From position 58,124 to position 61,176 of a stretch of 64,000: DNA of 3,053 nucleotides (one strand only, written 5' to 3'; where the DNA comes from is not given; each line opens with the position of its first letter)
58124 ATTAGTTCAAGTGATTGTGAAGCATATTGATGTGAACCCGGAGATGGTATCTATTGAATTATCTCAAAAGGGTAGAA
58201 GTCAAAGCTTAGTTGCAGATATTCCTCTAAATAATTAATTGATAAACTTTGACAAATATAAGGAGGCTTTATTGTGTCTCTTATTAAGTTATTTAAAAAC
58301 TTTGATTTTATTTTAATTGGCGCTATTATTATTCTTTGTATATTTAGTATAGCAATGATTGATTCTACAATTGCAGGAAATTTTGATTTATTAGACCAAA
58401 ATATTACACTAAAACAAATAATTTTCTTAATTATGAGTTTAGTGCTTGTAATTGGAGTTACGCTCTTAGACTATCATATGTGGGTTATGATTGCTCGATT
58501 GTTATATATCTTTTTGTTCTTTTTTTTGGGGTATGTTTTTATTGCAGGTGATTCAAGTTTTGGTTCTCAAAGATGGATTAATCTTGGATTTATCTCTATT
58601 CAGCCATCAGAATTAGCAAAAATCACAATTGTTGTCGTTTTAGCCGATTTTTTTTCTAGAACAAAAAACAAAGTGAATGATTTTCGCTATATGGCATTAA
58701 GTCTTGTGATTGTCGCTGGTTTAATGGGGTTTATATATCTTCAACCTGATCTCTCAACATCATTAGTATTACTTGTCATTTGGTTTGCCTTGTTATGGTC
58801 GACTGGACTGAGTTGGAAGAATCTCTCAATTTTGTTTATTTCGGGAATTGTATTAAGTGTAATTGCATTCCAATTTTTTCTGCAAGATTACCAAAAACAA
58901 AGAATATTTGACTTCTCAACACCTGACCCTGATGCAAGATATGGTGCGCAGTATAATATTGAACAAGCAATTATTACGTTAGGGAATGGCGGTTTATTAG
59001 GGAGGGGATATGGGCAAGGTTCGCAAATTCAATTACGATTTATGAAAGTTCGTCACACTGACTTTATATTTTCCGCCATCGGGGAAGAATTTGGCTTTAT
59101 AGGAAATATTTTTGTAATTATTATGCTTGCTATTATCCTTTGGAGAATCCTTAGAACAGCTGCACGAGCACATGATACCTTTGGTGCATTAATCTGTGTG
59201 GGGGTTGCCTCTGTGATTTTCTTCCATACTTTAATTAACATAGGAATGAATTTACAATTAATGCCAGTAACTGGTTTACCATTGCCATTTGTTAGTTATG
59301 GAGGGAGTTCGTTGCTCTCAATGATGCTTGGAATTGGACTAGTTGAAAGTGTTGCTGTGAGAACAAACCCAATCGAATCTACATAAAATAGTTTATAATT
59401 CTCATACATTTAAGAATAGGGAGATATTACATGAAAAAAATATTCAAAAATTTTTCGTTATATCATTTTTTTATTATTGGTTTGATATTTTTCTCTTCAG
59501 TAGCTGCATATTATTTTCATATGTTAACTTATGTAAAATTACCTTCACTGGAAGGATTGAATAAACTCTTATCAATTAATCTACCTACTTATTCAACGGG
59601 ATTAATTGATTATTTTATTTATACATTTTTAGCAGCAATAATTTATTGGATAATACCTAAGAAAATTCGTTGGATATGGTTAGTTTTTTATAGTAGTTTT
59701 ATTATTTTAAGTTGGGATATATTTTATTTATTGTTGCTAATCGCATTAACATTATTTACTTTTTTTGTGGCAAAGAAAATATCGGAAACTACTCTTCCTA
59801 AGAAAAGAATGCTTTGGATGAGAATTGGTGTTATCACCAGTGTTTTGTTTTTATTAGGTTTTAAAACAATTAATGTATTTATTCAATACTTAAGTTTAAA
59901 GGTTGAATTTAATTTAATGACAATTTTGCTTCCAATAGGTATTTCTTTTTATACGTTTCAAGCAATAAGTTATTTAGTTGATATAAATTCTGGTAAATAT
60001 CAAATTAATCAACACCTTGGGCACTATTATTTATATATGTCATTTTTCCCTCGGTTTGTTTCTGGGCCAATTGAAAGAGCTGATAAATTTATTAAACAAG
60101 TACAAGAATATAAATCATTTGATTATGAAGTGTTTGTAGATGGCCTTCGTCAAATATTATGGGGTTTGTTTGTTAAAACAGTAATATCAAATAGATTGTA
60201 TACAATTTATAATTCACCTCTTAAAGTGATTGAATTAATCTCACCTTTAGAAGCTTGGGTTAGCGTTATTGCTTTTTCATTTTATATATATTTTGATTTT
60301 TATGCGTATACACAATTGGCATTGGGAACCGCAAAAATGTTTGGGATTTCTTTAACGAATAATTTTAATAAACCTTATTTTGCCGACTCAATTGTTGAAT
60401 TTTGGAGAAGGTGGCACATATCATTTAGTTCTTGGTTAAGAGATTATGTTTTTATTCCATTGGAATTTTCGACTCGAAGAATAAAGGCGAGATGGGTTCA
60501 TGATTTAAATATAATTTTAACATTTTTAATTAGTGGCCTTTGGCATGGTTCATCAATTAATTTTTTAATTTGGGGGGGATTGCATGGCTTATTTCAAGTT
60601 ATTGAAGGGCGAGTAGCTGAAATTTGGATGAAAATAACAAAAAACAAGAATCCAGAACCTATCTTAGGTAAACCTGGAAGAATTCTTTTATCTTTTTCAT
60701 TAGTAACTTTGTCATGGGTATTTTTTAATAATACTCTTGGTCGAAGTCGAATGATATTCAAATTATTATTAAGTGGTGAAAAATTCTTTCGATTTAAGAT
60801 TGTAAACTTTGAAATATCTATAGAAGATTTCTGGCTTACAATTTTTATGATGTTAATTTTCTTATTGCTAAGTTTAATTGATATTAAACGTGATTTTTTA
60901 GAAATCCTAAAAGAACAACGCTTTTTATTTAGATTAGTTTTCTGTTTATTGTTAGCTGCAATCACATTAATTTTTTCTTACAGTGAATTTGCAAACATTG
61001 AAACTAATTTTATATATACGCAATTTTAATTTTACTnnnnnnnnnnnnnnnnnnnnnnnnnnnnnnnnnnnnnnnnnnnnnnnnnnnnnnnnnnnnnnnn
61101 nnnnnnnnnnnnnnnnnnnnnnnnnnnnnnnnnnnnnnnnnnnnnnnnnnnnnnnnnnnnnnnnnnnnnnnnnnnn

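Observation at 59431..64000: MBOAT plus three tandem GNSH-motif membrane-anchored paralogues behind mre-min-rodA: candidate expanded cell-envelope O-acylation module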

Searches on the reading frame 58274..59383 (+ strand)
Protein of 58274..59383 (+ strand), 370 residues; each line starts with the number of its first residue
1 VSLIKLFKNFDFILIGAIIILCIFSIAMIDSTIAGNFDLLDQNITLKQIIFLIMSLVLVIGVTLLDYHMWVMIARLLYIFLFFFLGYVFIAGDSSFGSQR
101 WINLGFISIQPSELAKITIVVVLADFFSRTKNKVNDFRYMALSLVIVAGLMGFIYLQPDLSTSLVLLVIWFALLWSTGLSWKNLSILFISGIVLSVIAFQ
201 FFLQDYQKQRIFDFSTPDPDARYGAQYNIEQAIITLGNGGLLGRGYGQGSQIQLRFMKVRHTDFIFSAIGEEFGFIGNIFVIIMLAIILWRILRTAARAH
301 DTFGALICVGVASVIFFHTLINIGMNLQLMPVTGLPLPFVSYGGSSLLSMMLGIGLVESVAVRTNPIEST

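Call 25: find_related_loci(query=window:58274-59383:+, collection=genome_contigs, flank=10000)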
Query window:58274-59383:+ (370 aa) in genome_contigs; peptide patterns used: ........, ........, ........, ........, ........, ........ (x = any residue, [..] = any of these).
185 stretches matched a pattern; 74 encode a relative of the query (tblastn E <= 1e-3); 74 distinct loci.
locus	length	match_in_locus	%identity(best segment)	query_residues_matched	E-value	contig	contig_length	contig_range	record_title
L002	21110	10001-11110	94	1-370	0e+0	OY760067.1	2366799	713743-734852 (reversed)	MAG: Anaerolineales bacterium isolate e1712b75-d4f6-4c5e-bc49-bbfdc0d5b476 genome assembly, chromosome: 2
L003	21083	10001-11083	52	5-368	3e-123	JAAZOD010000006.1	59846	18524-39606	MAG: Pelolinea sp. isolate AS27yjCOA_25 33202_AS27, whole genome shotgun sequence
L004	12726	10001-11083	53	5-368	4e-122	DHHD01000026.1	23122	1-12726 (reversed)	MAG TPA_asm: Anaerolineaceae bacterium UBA4781 UBA4781_contig_8359, whole genome shotgun sequence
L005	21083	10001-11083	53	5-368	4e-120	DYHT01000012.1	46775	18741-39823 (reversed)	MAG TPA_asm: Chloroflexus sp. isolate DR5_57_13 Afr_mines_DR5_75_length_46775_cov_4_554538, whole genome shotgun sequenc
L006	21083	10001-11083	51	5-368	3e-119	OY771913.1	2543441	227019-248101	MAG: Anaerolineaceae bacterium isolate c74f872c-e933-4053-8305-e1536b6d7914 genome assembly, chromosome: 1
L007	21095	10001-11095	51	1-368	2e-118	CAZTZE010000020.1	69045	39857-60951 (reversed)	MAG TPA_asm: uncultured Chloroflexus sp. isolate binchicken_co266_168 genome assembly, contig: NODE_864_length_69045_cov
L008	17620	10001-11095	50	1-368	8e-117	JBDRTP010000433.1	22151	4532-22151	MAG: Chloroflexota bacterium isolate MEGAHIT-group-3.85 k141_764427, whole genome shotgun sequence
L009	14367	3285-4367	49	5-368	2e-115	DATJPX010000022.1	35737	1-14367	MAG TPA_asm: Anaerolineales bacterium isolate SMAG_U14924 k141_3317256, whole genome shotgun sequence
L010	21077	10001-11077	49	7-368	3e-115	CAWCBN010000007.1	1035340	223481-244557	MAG: uncultured Chloroflexia bacterium isolate MFD03899.bin.2.26 genome assembly, contig: contig_26819, whole genome sho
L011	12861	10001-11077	49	7-368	7e-115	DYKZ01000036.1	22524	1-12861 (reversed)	MAG TPA_asm: Anaerolinea thermophila isolate SulCav_AS07-7_3_61_171 SulCav_AS07_7_2237_length_22524_cov_84_947127, whole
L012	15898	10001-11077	48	7-368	3e-113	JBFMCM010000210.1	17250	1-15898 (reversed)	MAG: Chloroflexota bacterium isolate MAG193 MAG193_210, whole genome shotgun sequence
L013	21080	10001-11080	51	7-368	7e-113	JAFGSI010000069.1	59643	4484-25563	MAG: Anaerolineales bacterium isolate Zod_Metabat.883 k87_11378210, whole genome shotgun sequence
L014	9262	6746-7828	48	7-368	5e-112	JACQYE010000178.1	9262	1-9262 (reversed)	MAG: Chloroflexi bacterium isolate NC_groundwater_1533_Pr4_S-0.65um_58_9 SR1-18-Sp65_coassembly_scaffold_605846, whole g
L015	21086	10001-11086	48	5-368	2e-111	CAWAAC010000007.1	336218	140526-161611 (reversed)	MAG: uncultured Chloroflexia bacterium isolate MFD01689.bin.2.45 genome assembly, contig: contig_20021, whole genome sho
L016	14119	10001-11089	49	5-370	8e-111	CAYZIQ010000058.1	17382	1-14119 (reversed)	MAG TPA_asm: uncultured Chloroflexus sp. isolate SRP098346_co1_418 genome assembly, contig: NODE_3343_length_17382_cov_2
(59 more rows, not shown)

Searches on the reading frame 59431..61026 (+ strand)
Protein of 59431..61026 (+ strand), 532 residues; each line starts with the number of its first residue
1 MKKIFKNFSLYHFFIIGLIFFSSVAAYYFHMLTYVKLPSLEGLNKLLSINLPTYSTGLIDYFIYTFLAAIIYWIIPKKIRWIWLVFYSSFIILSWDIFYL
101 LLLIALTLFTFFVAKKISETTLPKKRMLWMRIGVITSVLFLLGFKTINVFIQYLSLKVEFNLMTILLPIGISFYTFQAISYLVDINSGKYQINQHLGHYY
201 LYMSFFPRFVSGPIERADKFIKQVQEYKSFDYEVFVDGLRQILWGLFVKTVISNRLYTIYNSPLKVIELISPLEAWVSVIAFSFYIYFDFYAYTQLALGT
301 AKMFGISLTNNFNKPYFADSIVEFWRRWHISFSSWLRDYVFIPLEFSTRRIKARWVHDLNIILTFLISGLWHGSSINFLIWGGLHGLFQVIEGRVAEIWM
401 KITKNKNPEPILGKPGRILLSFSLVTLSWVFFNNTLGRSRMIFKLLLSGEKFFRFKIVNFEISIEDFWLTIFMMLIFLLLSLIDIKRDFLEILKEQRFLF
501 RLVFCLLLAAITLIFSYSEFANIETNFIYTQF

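Call 6: search_protein_families(library=pfam, max_evalue=1, proteins=[window:59431-61026:+])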
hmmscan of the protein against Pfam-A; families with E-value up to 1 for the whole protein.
window:59431-61026:+ (532 aa): 3 families
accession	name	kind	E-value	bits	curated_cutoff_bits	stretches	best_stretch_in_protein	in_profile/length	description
PF03062.24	MBOAT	-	1.1e-24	87.8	27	1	198-392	83-294/337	MBOAT, membrane-bound O-acyltransferase family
PF13813.11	MBOAT_2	-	5.7e-06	27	25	1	310-373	3-65/85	Membrane bound O-acyl transferase family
PF06532.16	NrsF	-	0.49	10.6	26.8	1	469-515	22-68/204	Negative regulator of sigma F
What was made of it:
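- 59431..61029 (+): MBOAT of 532 aa, PatA/AlgI/WssH class. The catalytic His372 (GLWHG) is at codon 60544-60546. Two extra C-terminal TM helices lie at about residues 460-490 and 496-523. Pfam PF03062 at 87.8 bits (call 6).
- On MBOAT superfamily (PF03062): 87.8 bits against a cut-off of 27, E 1.1e-24 (call 6).
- Checked: It scores 87.8 bits against Pfam MBOAT, above the cut-off of 27 (call 6).
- Pfam MBOAT hit at 87.8 bits, above the cut-off (call 6).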

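Call 7: search_protein_families(library=ncbifam, max_evalue=1, proteins=[window:59431-61026:+])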
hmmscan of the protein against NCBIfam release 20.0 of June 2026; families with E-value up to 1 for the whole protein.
window:59431-61026:+ (532 aa): 1 family
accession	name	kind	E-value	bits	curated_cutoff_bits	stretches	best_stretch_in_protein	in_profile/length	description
TIGR04091.1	LTA_dltB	equivalog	5.9e-50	170.6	375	1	61-435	8-379/380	D-alanyl-lipoteichoic acid biosynthesis protein DltB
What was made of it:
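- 59431..61029 (+): TIGR04091 DltB scores only 170.6 bits against a cut-off of 375 (call 7).
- On DltB (TIGR04091 equivalog): 170.6 bits against a cut-off of 375 (call 7).
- The DltB score of 170.6 bits is far below the equivalog cut-off of 375 (call 7).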

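Call 68: search_solved_structures(query=window:59431-61026:+, max_evalue=0.001, show_alignments=1)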
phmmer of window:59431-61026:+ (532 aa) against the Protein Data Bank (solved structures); distinct sequences matched with E-value up to 0.001: 2.
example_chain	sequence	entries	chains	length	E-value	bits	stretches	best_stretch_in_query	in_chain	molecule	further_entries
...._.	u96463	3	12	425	4.7e-27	98.4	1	151-435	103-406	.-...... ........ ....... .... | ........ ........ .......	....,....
8jem_A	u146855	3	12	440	7.7e-27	97.7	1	151-434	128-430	Teichoic acid D-alanyltransferase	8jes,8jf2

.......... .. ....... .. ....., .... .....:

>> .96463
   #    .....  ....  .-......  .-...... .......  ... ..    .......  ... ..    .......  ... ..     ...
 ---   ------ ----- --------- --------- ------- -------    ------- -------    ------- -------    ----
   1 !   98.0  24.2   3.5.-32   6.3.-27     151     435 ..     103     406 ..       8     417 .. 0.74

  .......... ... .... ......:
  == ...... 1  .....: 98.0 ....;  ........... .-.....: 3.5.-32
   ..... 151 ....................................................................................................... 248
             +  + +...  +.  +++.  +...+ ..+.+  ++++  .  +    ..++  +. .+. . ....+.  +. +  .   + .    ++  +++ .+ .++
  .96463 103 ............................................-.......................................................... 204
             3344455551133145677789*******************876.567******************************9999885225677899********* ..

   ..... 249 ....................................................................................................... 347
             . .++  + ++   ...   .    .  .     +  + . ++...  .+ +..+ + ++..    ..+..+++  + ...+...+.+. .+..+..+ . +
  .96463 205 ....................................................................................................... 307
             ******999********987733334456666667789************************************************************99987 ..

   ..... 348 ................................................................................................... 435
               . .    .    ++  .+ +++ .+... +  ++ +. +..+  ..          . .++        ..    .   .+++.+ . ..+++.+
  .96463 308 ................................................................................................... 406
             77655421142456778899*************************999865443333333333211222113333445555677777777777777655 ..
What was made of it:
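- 59431..61029 (+): DltB structures (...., 8jem) align only to residues 151-435, with WHG matching WHG (call 68).
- On PatA/AlgI-class bacterial MBOAT with fused acyl shuttle: The DltB alignment stops at residue 435 (call 68).
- The WHG His aligns with the catalytic His of DltB (call 68).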
